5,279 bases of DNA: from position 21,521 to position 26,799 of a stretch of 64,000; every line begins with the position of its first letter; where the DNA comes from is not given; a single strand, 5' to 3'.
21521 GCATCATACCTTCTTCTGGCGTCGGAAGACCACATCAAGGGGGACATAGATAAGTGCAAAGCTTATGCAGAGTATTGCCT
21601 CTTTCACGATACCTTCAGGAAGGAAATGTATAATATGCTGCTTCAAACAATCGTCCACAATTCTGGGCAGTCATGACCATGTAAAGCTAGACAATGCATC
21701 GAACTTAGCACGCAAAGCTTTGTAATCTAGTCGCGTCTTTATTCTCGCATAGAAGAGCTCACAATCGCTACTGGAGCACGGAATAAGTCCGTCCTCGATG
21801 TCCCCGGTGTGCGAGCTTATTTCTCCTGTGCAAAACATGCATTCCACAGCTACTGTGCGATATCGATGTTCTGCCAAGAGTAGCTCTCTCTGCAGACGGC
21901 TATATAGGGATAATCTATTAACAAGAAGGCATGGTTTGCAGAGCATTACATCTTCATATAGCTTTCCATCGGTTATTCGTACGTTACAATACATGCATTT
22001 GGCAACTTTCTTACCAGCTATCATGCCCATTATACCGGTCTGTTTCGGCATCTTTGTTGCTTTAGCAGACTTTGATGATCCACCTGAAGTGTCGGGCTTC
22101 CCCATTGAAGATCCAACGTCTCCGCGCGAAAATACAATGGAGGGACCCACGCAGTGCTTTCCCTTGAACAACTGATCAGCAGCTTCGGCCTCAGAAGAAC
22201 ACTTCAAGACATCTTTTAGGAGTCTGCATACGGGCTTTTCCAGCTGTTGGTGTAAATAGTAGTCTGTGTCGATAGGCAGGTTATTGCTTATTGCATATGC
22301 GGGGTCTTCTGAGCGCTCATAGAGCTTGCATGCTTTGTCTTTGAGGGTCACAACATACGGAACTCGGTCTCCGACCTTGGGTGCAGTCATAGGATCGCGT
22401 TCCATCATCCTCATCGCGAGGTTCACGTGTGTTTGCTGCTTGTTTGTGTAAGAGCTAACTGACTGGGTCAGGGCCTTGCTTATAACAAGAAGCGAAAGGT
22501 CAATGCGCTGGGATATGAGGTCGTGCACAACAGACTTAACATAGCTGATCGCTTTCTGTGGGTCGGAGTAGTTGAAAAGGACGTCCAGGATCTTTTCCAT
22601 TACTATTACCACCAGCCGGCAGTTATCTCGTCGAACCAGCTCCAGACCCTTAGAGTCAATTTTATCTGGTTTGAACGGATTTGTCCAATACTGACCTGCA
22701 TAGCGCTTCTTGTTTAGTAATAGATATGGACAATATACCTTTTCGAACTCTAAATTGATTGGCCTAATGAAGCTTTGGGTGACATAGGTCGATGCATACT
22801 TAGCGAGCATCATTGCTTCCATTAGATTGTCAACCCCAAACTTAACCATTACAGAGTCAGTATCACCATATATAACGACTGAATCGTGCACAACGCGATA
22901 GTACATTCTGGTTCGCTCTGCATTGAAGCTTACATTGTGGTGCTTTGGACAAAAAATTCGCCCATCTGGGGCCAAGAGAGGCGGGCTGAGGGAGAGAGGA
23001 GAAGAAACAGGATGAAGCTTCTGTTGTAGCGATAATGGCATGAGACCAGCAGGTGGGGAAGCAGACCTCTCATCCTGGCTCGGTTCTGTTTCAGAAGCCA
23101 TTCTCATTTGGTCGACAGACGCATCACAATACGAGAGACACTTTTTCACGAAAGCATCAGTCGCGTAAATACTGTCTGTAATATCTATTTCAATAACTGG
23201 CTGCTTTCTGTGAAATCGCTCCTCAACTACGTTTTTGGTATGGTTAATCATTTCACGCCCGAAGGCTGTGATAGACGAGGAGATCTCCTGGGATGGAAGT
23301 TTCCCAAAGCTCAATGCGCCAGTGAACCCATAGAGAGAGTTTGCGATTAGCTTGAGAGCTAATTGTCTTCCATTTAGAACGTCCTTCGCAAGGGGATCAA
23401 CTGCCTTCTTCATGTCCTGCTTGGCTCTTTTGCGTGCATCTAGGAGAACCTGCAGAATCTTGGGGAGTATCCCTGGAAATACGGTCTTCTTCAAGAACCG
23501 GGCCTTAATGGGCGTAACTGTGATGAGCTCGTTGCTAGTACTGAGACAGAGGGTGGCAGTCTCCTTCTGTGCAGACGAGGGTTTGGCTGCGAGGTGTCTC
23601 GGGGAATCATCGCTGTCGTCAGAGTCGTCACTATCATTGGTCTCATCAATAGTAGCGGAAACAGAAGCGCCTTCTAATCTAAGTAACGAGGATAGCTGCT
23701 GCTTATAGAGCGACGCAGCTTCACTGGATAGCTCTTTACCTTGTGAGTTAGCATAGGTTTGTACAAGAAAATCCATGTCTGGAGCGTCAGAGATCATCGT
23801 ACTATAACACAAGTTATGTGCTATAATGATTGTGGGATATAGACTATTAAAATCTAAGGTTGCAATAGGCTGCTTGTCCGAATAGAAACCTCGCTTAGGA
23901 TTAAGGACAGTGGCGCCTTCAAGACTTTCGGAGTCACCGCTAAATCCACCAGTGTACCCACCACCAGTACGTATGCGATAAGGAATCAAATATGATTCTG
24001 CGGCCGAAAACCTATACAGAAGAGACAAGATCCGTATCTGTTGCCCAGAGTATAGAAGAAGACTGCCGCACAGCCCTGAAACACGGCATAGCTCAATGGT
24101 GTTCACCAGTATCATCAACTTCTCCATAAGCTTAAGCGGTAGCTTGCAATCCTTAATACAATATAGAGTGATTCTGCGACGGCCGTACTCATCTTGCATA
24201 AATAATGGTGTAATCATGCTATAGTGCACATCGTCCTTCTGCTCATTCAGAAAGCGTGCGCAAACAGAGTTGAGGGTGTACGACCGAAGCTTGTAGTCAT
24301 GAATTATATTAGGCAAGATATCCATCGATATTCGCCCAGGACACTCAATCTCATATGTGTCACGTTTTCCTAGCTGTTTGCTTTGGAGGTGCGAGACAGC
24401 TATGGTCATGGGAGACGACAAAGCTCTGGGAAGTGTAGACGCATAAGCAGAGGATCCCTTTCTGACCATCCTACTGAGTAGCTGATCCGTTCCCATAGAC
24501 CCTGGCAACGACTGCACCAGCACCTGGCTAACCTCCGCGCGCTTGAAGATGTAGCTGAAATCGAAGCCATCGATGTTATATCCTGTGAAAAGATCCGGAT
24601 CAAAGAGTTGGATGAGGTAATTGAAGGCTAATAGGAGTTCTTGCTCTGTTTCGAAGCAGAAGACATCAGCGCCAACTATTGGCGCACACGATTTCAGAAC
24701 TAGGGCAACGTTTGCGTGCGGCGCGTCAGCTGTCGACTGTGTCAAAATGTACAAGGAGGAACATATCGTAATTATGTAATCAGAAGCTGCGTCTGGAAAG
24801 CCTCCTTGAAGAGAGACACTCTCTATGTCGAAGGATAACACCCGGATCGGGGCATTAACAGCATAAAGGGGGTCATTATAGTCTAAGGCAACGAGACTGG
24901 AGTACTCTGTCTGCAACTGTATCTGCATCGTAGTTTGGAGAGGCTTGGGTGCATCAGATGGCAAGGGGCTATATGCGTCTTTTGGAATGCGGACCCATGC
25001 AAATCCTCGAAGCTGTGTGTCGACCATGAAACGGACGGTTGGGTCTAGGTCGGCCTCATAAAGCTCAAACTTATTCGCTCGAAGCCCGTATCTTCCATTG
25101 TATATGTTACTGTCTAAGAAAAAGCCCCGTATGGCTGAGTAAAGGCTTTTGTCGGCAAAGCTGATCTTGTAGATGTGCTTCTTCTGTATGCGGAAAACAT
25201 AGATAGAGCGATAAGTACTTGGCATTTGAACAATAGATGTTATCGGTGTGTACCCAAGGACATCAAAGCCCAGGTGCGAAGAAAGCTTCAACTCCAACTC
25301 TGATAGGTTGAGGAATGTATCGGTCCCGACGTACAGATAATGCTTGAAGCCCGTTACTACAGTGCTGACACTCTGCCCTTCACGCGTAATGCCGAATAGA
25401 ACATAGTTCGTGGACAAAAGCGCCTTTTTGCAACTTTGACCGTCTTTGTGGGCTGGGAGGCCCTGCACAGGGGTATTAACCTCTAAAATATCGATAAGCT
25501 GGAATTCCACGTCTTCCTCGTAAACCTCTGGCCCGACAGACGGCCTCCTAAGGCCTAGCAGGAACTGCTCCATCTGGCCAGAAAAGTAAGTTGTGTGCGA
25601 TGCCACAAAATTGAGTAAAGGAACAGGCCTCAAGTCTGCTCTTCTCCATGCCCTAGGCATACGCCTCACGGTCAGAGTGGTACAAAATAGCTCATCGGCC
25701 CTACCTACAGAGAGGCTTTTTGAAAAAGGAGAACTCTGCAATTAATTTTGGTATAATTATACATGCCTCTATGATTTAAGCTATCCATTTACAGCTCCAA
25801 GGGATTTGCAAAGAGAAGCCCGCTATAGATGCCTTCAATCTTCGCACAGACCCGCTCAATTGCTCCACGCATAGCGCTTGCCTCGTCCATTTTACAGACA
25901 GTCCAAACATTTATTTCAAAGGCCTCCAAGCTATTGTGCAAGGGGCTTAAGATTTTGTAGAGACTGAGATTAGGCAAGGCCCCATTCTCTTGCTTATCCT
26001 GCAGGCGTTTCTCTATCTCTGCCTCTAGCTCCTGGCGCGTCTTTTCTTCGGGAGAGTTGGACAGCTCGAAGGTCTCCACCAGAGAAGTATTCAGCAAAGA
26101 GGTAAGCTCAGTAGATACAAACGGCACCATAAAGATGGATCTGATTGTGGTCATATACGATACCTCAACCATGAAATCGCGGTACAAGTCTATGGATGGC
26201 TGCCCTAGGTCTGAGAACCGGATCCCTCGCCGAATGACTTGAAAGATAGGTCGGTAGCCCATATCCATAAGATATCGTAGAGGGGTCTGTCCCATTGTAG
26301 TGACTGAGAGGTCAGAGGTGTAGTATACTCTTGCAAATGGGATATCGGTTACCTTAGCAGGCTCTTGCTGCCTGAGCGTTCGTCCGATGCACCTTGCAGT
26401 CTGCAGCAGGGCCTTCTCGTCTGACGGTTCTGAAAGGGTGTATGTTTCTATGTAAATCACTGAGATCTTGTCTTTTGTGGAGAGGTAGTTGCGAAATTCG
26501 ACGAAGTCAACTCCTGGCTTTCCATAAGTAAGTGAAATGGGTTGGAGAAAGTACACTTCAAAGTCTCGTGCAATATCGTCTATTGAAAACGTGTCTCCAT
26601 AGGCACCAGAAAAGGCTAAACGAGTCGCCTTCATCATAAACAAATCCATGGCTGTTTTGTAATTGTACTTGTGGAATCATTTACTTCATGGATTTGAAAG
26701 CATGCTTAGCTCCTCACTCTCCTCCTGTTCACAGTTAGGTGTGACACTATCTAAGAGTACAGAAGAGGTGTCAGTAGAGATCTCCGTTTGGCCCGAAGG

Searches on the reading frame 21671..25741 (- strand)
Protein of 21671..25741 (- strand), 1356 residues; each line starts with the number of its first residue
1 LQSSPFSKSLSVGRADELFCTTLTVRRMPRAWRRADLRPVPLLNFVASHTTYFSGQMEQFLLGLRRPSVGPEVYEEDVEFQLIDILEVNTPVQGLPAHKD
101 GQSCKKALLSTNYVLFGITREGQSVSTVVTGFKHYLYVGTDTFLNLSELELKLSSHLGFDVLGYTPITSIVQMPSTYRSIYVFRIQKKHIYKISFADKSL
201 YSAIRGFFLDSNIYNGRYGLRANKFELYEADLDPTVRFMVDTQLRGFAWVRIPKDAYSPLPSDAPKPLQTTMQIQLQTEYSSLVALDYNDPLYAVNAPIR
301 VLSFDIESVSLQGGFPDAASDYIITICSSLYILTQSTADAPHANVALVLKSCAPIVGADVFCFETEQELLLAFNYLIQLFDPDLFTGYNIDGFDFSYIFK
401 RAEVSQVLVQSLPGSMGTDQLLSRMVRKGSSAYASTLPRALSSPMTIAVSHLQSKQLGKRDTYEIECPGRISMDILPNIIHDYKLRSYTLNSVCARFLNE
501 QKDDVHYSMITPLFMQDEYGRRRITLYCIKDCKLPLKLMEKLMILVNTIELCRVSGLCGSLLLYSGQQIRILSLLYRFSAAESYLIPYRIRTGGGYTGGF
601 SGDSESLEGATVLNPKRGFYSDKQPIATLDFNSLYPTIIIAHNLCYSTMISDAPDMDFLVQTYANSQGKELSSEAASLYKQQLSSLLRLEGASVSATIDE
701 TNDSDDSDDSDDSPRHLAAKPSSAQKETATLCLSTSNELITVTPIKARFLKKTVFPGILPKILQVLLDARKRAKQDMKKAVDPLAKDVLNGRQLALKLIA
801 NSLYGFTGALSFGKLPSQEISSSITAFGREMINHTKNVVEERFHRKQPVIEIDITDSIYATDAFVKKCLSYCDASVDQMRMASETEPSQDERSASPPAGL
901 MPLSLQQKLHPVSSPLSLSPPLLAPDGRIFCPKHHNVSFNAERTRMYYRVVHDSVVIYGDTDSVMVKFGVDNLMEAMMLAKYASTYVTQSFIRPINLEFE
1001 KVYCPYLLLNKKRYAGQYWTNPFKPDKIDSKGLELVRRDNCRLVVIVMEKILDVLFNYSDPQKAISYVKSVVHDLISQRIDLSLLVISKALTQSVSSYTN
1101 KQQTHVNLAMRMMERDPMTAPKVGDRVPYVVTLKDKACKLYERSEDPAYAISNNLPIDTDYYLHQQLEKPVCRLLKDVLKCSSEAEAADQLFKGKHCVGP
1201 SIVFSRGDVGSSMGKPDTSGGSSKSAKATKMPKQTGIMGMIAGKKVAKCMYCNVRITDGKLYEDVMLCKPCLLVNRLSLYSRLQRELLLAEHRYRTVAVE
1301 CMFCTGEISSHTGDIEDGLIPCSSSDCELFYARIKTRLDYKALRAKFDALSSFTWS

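Call 6: search_protein_families(library=pfam, proteins=[window:21671-25741:-], max_evalue=0.01)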
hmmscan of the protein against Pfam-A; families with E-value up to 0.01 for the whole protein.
window:21671-25741:- (1356 aa): 3 families
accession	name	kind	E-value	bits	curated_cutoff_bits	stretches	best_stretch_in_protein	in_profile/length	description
PF00136.26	DNA_pol_B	-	4.2e-125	418.5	23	3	952-1177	220-452/453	DNA polymerase family B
PF03104.25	DNA_pol_B_exo1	-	2.6e-39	135.5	23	1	226-493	2-242/242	DNA polymerase family B, exonuclease domain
PF14260.11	zf-C4pol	-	6.8e-07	29.9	28.9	1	1249-1333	1-70/70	C4-type zinc-finger of DNA polymerase delta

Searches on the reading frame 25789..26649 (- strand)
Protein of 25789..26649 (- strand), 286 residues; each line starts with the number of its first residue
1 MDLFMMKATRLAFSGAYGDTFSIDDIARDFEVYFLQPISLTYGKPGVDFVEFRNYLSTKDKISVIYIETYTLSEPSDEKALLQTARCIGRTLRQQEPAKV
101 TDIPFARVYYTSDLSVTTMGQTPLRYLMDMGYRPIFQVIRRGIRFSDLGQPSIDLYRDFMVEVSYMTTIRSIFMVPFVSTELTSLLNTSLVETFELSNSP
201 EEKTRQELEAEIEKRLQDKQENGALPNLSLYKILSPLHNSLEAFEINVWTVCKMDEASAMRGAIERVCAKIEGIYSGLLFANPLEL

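Call 6: search_protein_families(library=pfam, proteins=[window:25789-26649:-], max_evalue=0.01)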
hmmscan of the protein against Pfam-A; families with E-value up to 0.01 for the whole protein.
window:25789-26649:- (286 aa): 1 family
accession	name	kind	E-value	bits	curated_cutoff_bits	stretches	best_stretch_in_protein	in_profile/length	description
PF09637.15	Med18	-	0.002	18.5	21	1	110-164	129-178/243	Med18 protein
